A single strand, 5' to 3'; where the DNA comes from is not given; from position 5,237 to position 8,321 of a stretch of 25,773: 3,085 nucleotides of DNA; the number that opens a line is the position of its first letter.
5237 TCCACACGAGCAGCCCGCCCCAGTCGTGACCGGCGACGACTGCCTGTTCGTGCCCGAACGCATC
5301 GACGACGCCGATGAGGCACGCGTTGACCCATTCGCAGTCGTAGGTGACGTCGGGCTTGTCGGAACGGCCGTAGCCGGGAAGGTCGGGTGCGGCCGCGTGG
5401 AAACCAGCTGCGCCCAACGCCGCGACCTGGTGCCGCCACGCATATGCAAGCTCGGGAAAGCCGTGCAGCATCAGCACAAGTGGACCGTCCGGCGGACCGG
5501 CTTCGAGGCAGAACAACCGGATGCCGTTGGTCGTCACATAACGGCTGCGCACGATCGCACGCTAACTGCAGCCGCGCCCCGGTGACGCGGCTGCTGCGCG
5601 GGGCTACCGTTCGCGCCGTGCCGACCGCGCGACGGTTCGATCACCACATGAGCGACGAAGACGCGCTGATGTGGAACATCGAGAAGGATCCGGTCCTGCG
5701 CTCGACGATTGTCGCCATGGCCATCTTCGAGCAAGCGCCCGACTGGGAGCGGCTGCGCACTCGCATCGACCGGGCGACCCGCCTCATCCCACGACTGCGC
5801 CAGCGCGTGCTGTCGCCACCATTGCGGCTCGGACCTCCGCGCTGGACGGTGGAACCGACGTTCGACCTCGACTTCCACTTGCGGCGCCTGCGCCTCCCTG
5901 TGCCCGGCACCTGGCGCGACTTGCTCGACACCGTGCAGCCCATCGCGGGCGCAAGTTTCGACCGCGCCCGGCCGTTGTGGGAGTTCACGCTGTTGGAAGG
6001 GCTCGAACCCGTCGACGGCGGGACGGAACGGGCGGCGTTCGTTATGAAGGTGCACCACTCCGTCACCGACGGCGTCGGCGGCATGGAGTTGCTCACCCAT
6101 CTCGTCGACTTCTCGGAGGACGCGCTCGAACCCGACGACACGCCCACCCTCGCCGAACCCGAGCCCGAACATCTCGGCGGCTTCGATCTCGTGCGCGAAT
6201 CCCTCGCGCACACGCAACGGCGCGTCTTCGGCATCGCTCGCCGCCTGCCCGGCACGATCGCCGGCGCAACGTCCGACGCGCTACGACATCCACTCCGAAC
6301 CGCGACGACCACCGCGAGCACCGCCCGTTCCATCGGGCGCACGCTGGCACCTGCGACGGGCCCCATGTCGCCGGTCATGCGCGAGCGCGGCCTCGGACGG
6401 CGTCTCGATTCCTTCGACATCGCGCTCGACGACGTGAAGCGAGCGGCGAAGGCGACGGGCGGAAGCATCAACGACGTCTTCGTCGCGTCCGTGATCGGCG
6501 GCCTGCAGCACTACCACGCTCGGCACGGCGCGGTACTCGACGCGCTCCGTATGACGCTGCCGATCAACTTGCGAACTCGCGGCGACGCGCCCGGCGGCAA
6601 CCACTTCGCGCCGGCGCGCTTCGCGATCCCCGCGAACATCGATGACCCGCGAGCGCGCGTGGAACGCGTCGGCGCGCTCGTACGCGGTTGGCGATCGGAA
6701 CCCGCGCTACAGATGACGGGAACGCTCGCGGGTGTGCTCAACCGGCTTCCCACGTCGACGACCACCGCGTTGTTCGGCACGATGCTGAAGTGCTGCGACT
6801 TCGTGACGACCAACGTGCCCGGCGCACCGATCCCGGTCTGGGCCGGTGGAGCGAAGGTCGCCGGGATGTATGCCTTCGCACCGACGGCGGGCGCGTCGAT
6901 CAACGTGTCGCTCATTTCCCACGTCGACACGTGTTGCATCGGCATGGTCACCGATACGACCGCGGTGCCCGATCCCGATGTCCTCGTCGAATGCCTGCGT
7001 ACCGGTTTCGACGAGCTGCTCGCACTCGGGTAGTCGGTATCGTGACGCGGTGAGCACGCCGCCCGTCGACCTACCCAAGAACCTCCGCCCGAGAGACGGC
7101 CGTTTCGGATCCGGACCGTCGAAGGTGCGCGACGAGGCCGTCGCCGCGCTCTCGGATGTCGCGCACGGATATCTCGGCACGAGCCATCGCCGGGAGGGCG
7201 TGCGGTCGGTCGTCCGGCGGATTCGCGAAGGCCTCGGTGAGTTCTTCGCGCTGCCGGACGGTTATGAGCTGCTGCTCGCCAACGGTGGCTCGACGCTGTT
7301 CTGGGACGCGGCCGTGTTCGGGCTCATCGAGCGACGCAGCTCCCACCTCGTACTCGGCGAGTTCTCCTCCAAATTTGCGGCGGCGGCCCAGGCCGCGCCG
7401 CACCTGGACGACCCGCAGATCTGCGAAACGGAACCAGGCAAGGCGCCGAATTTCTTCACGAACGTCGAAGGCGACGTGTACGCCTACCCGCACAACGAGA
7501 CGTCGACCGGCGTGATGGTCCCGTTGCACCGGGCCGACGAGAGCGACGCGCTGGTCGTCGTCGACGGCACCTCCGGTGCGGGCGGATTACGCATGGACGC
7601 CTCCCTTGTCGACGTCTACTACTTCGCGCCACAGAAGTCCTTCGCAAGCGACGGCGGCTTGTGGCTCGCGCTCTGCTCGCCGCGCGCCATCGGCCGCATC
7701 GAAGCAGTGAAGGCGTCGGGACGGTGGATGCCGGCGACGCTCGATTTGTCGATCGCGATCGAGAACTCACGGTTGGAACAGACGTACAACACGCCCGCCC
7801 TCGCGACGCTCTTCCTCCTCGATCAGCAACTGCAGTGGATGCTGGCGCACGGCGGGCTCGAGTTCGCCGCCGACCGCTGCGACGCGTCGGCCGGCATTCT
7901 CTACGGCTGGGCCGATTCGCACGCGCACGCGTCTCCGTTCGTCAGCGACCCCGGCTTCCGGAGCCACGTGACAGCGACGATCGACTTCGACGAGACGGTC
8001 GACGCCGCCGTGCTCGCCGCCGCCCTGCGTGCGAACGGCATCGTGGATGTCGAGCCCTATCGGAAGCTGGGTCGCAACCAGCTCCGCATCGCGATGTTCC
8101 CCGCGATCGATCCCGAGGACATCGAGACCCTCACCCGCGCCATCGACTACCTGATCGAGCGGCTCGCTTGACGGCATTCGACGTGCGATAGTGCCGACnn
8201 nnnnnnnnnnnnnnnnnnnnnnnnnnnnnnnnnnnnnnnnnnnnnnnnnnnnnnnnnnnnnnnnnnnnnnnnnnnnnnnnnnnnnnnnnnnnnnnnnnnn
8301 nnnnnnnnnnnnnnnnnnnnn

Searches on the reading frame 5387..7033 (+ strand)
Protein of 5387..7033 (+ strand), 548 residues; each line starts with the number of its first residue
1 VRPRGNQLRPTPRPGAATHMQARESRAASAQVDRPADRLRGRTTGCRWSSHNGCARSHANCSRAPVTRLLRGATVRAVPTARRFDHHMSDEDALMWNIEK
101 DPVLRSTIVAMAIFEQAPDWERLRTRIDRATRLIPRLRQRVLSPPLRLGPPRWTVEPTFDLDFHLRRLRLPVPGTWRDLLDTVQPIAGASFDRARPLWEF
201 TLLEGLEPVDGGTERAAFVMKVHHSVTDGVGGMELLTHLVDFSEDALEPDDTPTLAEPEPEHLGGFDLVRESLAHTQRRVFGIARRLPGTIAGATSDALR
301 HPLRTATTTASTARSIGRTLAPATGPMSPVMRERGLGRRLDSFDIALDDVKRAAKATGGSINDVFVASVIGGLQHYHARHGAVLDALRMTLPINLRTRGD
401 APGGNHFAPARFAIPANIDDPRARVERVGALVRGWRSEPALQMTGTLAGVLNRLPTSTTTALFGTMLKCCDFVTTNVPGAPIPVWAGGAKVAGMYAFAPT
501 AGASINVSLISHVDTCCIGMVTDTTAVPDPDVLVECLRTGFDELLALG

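Call 13: search_protein_families(library=pfam, proteins=[window:5387-7033:+], max_evalue=0.001)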
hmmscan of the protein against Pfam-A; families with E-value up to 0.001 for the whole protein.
window:5387-7033:+ (548 aa): 2 families
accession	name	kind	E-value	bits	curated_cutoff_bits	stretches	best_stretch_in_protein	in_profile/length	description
PF03007.21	WS_DGAT_cat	-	1.9e-51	175.8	23.6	1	88-365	1-263/263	Wax ester synthase/diacylglycerol acyltransferase catalytic domain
PF06974.18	WS_DGAT_C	-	8.9e-22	78.1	20.7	1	404-544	2-144/145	WS/DGAT C-terminal domain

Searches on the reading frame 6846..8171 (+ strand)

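Call 13: search_protein_families(library=pfam, proteins=[window:6846-8171:+], max_evalue=0.001)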
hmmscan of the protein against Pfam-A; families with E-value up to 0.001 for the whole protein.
window:6846-8171:+ (441 aa): 1 family
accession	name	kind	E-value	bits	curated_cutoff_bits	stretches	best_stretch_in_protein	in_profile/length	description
PF00266.25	Aminotran_5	-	4e-09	36.4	21.5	1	122-399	44-333/371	Aminotransferase class-V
